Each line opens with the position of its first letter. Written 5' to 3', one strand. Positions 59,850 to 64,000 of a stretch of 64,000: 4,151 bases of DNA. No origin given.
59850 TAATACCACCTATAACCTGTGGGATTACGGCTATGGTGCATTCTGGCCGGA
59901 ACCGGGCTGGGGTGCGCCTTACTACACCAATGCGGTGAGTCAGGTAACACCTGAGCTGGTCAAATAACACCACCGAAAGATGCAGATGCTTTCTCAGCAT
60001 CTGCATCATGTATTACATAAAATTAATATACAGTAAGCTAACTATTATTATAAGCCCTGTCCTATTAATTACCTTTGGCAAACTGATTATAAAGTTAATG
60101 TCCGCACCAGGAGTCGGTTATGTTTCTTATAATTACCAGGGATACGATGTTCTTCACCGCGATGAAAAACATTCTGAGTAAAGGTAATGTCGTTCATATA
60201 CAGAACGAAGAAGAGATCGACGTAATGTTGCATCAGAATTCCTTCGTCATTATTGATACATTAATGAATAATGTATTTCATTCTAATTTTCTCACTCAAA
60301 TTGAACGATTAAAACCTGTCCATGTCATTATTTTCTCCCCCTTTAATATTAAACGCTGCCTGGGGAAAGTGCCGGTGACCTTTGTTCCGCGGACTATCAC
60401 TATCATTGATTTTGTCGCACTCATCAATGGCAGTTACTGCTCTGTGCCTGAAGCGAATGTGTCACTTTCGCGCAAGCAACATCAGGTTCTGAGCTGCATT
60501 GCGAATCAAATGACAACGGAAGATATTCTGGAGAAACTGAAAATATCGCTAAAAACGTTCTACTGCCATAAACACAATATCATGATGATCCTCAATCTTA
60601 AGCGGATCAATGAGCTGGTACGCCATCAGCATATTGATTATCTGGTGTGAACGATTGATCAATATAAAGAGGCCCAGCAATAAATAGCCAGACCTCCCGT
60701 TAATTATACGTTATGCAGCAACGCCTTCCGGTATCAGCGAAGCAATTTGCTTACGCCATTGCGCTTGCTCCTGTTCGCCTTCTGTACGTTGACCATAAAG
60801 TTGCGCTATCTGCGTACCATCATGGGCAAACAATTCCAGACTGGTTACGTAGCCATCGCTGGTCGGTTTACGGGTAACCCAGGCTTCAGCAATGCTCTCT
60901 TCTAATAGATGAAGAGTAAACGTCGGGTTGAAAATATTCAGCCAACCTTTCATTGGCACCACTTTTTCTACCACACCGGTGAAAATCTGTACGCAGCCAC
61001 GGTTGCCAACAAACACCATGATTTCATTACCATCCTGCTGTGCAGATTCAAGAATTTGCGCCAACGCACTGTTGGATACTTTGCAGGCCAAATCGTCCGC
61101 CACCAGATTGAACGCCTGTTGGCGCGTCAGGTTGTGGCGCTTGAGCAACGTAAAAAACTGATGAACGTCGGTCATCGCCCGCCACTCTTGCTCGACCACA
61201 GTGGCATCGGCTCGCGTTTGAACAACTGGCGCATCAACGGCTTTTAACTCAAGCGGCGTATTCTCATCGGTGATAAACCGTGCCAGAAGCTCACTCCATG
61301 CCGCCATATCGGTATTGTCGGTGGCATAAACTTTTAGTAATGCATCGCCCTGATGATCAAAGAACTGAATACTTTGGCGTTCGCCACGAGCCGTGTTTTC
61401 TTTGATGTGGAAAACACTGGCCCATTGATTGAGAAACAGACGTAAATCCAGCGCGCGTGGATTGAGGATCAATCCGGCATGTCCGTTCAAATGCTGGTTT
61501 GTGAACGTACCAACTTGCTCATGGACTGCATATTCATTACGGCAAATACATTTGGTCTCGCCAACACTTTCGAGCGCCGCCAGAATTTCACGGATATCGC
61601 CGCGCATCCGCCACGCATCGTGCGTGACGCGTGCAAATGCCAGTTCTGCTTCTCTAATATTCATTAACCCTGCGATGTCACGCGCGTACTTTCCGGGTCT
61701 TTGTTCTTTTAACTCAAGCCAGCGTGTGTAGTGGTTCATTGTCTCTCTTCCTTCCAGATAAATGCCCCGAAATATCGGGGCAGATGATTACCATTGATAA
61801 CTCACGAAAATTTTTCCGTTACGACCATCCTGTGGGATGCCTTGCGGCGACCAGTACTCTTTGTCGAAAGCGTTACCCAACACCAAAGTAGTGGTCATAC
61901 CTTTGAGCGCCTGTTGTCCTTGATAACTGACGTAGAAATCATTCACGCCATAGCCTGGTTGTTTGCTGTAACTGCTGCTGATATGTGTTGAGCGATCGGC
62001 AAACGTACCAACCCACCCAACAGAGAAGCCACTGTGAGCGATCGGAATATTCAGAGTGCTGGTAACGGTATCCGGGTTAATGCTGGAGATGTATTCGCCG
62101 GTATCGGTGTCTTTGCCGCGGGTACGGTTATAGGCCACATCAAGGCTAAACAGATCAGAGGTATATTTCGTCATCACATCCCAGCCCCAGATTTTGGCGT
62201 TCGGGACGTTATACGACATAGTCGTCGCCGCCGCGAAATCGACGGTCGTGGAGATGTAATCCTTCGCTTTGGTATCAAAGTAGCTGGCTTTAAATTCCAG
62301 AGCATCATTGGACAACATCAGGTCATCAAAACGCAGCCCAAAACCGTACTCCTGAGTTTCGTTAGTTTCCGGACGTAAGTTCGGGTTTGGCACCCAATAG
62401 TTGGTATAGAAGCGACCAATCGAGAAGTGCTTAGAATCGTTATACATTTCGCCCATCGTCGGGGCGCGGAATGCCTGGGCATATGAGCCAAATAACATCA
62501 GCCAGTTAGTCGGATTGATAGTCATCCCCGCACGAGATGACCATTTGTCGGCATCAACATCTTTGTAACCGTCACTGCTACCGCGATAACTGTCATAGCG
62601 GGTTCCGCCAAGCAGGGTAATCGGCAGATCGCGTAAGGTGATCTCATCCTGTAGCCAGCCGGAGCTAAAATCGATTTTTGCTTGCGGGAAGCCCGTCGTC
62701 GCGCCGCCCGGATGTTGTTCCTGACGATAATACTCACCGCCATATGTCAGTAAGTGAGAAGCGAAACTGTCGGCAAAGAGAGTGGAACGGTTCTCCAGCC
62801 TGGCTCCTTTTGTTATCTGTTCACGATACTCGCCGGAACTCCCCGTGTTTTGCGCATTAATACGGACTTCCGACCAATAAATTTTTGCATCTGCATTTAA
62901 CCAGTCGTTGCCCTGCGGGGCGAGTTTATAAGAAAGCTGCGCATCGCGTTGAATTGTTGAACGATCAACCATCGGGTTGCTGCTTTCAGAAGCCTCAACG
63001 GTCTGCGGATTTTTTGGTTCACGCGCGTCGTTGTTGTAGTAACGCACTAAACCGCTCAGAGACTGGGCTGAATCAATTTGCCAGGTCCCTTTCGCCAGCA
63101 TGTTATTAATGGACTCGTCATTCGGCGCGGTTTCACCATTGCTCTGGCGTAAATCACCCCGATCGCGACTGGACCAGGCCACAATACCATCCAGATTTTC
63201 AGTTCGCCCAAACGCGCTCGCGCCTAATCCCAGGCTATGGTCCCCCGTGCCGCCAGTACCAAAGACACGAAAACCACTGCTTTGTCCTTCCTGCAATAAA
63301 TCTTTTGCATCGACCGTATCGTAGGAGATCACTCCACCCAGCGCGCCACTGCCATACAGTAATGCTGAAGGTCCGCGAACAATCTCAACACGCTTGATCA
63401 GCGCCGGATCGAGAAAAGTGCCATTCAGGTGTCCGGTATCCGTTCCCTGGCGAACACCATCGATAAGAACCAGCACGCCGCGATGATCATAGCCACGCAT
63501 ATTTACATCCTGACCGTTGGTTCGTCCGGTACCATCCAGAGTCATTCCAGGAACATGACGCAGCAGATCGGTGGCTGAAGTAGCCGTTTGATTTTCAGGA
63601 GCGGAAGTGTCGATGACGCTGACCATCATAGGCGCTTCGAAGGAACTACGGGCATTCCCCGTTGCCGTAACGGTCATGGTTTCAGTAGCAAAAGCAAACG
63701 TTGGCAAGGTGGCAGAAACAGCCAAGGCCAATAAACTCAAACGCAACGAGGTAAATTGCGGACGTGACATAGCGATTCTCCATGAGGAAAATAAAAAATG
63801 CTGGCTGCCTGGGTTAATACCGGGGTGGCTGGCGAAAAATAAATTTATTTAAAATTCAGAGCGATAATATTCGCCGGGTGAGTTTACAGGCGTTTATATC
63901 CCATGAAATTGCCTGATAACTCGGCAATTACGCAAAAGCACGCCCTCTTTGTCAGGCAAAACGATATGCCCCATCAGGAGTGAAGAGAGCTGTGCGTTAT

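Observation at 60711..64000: chuS-chuA haem-uptake genes inserted after dctR in the acid-fitness region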

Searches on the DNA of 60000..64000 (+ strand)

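Call 3: search_dna_similar(query=window:60000-64000:+, collection=ecoli_genomes, mode=near, max_rows=25, rows=spread)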
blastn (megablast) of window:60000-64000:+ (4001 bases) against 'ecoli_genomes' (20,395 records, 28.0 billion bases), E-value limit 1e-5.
Records with a match: 5420; places in all: 5420; records where one place covers at least 80% of the query: 2235.
Genomes with a match: 5420 of 5426; with a place that covers at least 80% of the query: 2235. Places per genome that has any: lowest 1, median 1, highest 1. On chromosomes: 5420 places; on plasmids: 0.
Best place of each record, by identity: >=99% 671; 95-99% 4747; 90-95% 2.
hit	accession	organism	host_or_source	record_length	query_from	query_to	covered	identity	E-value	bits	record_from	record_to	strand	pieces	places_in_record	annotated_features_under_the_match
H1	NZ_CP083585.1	Escherichia coli strain ECNB21-M121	meat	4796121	1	4001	100%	100.0%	0e+0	7389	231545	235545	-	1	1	chuA: TonB-dependent heme/hemoglobin receptor ChuA/ShuA | chuS: hematinate-forming heme oxygenase ChuS | dctR: helix-turn-helix transcriptional regulator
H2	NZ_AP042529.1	Escherichia coli strain OkiPb01686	bovine feces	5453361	1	4001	100%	99.4%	0e+0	7258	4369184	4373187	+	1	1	chuA: TonB-dependent heme/hemoglobin receptor ChuA/ShuA | chuS: hematinate-forming heme oxygenase ChuS | dctR: helix-turn-helix transcriptional regulator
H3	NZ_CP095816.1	Escherichia coli strain FY10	avian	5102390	1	4000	100%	98.0%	0e+0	6950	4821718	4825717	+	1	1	chuA: TonB-dependent heme/hemoglobin receptor ChuA/ShuA | chuS: hematinate-forming heme oxygenase ChuS | dctR: LuxR C-terminal-related transcriptional regulator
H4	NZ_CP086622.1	Escherichia coli strain RIVM_C037884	Homo sapiens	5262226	1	4001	100%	97.8%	0e+0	6896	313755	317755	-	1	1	chuA: TonB-dependent heme/hemoglobin receptor ChuA/ShuA | chuS: hematinate-forming heme oxygenase ChuS | dctR: helix-turn-helix transcriptional regulator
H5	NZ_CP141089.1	Escherichia coli strain KE47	Homo sapiens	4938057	1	4000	100%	97.4%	0e+0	6817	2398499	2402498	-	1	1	chuA: TonB-dependent heme/hemoglobin receptor ChuA/ShuA | chuS: hematinate-forming heme oxygenase ChuS | dctR: helix-turn-helix transcriptional regulator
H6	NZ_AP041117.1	Escherichia coli strain KN13-4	Homo sapiens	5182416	1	3999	100%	96.9%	0e+0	6687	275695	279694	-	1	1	chuA: TonB-dependent heme/hemoglobin receptor ChuA/ShuA | chuS: hematinate-forming heme oxygenase ChuS | dctR: helix-turn-helix transcriptional regulator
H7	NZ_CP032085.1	Escherichia coli strain ATCC 25922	Homo sapiens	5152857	1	3999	100%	96.6%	0e+0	6634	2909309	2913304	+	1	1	chuA: TonB-dependent heme/hemoglobin receptor ChuA/ShuA | chuS: hematinate-forming heme oxygenase ChuS | dctR: helix-turn-helix transcriptional regulator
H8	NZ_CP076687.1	Escherichia coli strain S22EC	Homo sapiens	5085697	1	3999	100%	96.5%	0e+0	6612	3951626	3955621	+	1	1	chuA: TonB-dependent heme/hemoglobin receptor ChuA/ShuA | chuS: hematinate-forming heme oxygenase ChuS | dctR: helix-turn-helix transcriptional regulator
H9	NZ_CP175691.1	Escherichia coli strain 18AR0845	Homo sapiens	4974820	1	3999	100%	96.5%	0e+0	6612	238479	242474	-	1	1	chuA: TonB-dependent heme/hemoglobin receptor ChuA/ShuA | chuS: hematinate-forming heme oxygenase ChuS | dctR: helix-turn-helix transcriptional regulator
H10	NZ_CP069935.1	Escherichia coli strain FDAARGOS_1302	Homo sapiens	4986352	1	3999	100%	96.5%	0e+0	6612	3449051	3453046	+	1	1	chuA: TonB-dependent heme/hemoglobin receptor ChuA/ShuA | chuS: hematinate-forming heme oxygenase ChuS | dctR: helix-turn-helix transcriptional regulator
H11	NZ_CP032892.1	Escherichia coli strain SCEC020022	Homo sapiens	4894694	1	652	16%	99.2%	0e+0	1177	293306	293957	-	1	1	dctR: helix-turn-helix transcriptional regulator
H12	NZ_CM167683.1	Escherichia coli strain NCCP 13963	Homo sapiens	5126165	1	652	16%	98.9%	0e+0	1170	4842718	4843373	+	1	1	dctR: helix-turn-helix transcriptional regulator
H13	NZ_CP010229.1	Escherichia coli strain S10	not applicable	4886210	1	652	16%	98.8%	0e+0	1162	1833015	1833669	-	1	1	dctR: helix-turn-helix transcriptional regulator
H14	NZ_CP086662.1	Escherichia coli strain E2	animal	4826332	1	652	16%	98.8%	0e+0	1162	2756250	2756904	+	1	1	dctR: helix-turn-helix transcriptional regulator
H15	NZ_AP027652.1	Escherichia coli strain PSJ-42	Homo sapiens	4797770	1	652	16%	98.8%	0e+0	1162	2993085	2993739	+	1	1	dctR: helix-turn-helix transcriptional regulator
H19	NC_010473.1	Escherichia coli str. K-12 substr. DH10B strain K-12 ...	-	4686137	1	652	16%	98.5%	0e+0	1151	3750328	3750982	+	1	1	dctR: helix-turn-helix transcriptional regulator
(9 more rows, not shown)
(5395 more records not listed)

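Call 5: get_annotated_region(hit=H1, flank=14000)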
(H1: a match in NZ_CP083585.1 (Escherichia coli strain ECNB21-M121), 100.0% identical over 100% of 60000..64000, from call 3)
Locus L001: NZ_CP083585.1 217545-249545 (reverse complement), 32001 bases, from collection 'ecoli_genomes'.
description: Escherichia coli strain ECNB21-M121 chromosome, complete genome
organism: Escherichia coli strain ECNB21-M121 (NCBI taxid 562)
replicon: chromosome; assembly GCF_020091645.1
host: -; source: meat; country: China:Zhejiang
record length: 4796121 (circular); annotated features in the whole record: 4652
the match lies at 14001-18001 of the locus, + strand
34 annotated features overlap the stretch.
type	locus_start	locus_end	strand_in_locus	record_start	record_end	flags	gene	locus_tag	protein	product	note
CDS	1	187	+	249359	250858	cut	pitA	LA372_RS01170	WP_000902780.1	inorganic phosphate transporter PitA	-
CDS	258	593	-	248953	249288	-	uspB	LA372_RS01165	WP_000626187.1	universal stress protein UspB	-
CDS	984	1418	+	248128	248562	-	uspA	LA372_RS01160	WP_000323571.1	universal stress protein UspA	-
CDS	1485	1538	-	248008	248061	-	-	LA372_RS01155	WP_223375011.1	hypothetical protein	-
CDS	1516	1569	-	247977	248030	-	-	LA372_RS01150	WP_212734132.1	hypothetical protein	-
CDS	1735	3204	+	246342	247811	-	dtpB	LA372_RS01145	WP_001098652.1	dipeptide/tripeptide permease DtpB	-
CDS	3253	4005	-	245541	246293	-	rsmJ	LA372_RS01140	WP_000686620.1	16S rRNA (guanine(1516)-N(2))-methyltransferase RsmJ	-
CDS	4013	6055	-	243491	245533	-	prlC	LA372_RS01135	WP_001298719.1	oligopeptidase A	-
CDS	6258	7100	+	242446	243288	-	rlmJ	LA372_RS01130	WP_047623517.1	23S rRNA (adenine(2030)-N(6))-methyltransferase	-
CDS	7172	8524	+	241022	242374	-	gorA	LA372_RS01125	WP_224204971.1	glutathione-disulfide reductase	-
CDS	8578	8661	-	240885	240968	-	dinQ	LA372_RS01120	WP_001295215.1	damage-inducible type I toxin DinQ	-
CDS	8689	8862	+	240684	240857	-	-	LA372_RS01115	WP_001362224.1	hypothetical protein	-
CDS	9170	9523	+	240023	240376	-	arsR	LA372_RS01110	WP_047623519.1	As(III)-sensing metalloregulatory transcriptional repressor ArsR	-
CDS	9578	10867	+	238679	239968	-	arsB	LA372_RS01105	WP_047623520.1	arsenite/antimonite:H(+) antiporter ArsB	-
CDS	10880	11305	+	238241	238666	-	arsC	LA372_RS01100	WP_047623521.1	glutaredoxin-dependent arsenate reductase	-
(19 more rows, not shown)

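Call 6: get_annotated_region(hit=H19, flank=5000)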
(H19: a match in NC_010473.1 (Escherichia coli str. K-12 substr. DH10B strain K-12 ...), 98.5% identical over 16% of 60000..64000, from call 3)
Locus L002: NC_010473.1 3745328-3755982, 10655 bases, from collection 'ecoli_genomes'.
description: Escherichia coli str. K-12 substr. DH10B, complete sequence
organism: Escherichia coli str. K-12 substr. DH10B strain K-12 substr. DH10B (NCBI taxid 316385)
replicon: chromosome; assembly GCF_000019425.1
host: -; source: -; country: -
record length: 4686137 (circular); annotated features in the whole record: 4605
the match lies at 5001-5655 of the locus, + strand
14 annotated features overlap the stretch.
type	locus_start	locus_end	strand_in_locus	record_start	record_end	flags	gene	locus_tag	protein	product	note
CDS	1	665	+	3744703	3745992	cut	arsB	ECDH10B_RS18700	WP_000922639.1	arsenite/antimonite:H(+) antiporter ArsB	-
CDS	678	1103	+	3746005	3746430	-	arsC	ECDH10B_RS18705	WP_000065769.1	glutaredoxin-dependent arsenate reductase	-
CDS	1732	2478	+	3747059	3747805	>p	-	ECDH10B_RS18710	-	hypothetical protein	incomplete; partial in the middle of a contig; missing C-terminus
CDS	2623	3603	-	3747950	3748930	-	-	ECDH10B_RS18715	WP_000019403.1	IS5-like element IS5 family transposase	-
CDS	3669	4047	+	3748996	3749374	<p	-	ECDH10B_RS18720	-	hypothetical protein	frameshifted; incomplete; partial in the middle of a contig; missing N-terminus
CDS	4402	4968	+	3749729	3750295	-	slp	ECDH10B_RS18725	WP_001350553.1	outer membrane lipoprotein Slp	-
CDS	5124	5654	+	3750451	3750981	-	dctR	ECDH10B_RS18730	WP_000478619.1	helix-turn-helix transcriptional regulator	-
CDS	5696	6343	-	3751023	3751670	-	yhiD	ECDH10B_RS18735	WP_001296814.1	MgtC/SapB family protein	-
CDS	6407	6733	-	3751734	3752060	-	hdeB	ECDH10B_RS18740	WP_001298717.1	acid-activated periplasmic chaperone HdeB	-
CDS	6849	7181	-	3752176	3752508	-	hdeA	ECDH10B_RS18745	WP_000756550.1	acid-activated periplasmic chaperone HdeA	-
CDS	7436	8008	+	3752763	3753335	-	hdeD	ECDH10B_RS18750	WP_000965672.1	acid-resistance protein HdeD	-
CDS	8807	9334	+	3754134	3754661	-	gadE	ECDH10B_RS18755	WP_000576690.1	acid resistance transcriptional activator GadE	-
CDS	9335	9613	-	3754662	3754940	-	-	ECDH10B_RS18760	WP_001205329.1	hypothetical protein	-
CDS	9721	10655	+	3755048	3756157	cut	mdtE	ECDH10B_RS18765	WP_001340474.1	multidrug transporter subunit MdtE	-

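Call 11: search_rna_families(source=L001, start=14000, end=18600, threshold=evalue, max_evalue=5)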
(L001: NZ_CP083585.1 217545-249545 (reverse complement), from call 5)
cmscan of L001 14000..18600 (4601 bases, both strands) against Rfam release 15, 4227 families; matches with E-value up to 5: 6.
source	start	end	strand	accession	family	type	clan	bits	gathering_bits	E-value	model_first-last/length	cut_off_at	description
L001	17769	17800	-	RF02597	shuA_thermo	Cis-reg; thermoregulator;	-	60.1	58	4.9e-08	1-32/32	no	shuA/chuA 5' UTR thermoregulator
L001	16715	16770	+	RF01646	ceN63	Gene; snRNA; snoRNA; CD-box;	-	22.6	65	0.3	1-69/69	no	Caenorhabditis snoRNA ceN63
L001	15765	15858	-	RF01721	Pseudomon-groES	Cis-reg;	-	21.6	50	0.97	1-111/111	no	Pseudomon-groES RNA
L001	15394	15429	+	RF00268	snoZ7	Gene; snRNA; snoRNA; CD-box;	CL00057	20.9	43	3.1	41-76/78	no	Small nucleolar RNA snoZ7/snoR77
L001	18507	18582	+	RF02275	Hammerhead_HH9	Gene; ribozyme;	CL00010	20.8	52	0.12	1-77/77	no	Hammerhead ribozyme HH9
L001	14167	14342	-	RF02453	ncr952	Gene; sRNA;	-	15.5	100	4.7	1-143/143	no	Bacillus sRNA ncr952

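Call 60: get_annotated_region(hit=H7, flank=1000)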
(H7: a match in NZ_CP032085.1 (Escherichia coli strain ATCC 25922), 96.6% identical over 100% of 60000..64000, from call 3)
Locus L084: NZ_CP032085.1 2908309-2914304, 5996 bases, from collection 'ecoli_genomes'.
description: Escherichia coli strain ATCC 25922 chromosome, complete genome
organism: Escherichia coli strain ATCC 25922 (NCBI taxid 562)
replicon: chromosome; assembly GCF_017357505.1
host: Homo sapiens; source: -; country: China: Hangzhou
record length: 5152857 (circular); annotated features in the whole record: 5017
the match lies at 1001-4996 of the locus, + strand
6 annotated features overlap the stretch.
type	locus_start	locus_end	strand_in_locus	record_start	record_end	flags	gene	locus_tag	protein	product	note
CDS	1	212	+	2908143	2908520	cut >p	-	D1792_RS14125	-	hypothetical protein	frameshifted; incomplete; partial in the middle of a contig; missing C-terminus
CDS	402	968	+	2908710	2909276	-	slp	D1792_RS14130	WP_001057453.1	outer membrane lipoprotein Slp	-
CDS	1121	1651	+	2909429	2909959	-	dctR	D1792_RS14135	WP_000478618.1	helix-turn-helix transcriptional regulator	-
CDS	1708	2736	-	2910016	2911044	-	chuS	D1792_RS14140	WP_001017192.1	hematinate-forming heme oxygenase ChuS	-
CDS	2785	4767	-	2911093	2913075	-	chuA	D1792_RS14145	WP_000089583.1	TonB-dependent heme/hemoglobin receptor ChuA/ShuA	-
CDS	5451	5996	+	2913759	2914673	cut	chuT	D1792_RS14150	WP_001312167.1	heme ABC transporter substrate-binding protein ChuT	-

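Call 69: search_dna_similar(query=L001:17772-18062:-, collection=ecoli_genomes, mode=distant, max_rows=14, rows=spread)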
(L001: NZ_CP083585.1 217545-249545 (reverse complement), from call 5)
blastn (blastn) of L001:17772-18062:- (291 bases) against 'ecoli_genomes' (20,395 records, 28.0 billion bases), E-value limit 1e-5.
Records with a match: 2236; places in all: 2236; records where one place covers at least 80% of the query: 2235.
Genomes with a match: 2236 of 5426; with a place that covers at least 80% of the query: 2235. Places per genome that has any: lowest 1, median 1, highest 1. On chromosomes: 2236 places; on plasmids: 0.
Best place of each record, by identity: >=99% 387; 95-99% 619; 80-90% 1228; 60-80% 2.
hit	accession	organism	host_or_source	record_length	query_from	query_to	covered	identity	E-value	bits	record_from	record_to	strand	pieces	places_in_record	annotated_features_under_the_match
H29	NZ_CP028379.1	Escherichia coli O145 str. RM9872 strain RM9872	Bos taurus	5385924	1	291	100%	100.0%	3e-146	526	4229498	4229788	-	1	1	none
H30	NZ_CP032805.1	Escherichia coli strain ERL05-0623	Bobby veal steak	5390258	1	291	100%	99.7%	1e-144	521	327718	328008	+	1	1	none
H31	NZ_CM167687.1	Escherichia coli strain NCCP 13907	Homo sapiens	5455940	1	291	100%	99.7%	1e-144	521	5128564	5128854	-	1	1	none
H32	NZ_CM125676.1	Escherichia coli strain 2022N21-074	Homo sapiens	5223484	1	291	100%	97.9%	4e-138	499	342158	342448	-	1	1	none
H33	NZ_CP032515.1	Escherichia coli strain 118UI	Homo sapiens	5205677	1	291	100%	96.6%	1e-132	480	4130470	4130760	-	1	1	none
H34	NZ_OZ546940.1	Escherichia coli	Homo sapiens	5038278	1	291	100%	96.6%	1e-132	480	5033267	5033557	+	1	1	none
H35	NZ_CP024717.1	Escherichia coli strain LS4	Bos mutus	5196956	1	291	100%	82.6%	1e-74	288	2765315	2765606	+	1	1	none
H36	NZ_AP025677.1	Escherichia coli strain Rb-23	Homo sapiens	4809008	1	291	100%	82.6%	1e-74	288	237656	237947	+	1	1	none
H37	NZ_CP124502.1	Escherichia coli strain AVS0970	wastewater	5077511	1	291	100%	82.6%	1e-74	288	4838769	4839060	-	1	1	none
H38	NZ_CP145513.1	Escherichia coli strain L1PEag1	cape gooseberry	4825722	1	291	100%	82.6%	1e-74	288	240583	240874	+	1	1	none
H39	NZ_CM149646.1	Escherichia coli strain UPEC957C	canine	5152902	1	291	100%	82.6%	1e-74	288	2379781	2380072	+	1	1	none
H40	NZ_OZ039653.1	Escherichia coli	-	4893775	1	291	100%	82.6%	1e-74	288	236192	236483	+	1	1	none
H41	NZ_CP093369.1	Escherichia coli strain EV36 mutant 5a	missing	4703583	1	291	100%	82.3%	2e-73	284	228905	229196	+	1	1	none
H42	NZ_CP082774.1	Escherichia coli O16:H6 strain CU37RT-2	Homo sapiens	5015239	1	226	78%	77.2%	3e-38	167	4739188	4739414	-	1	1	none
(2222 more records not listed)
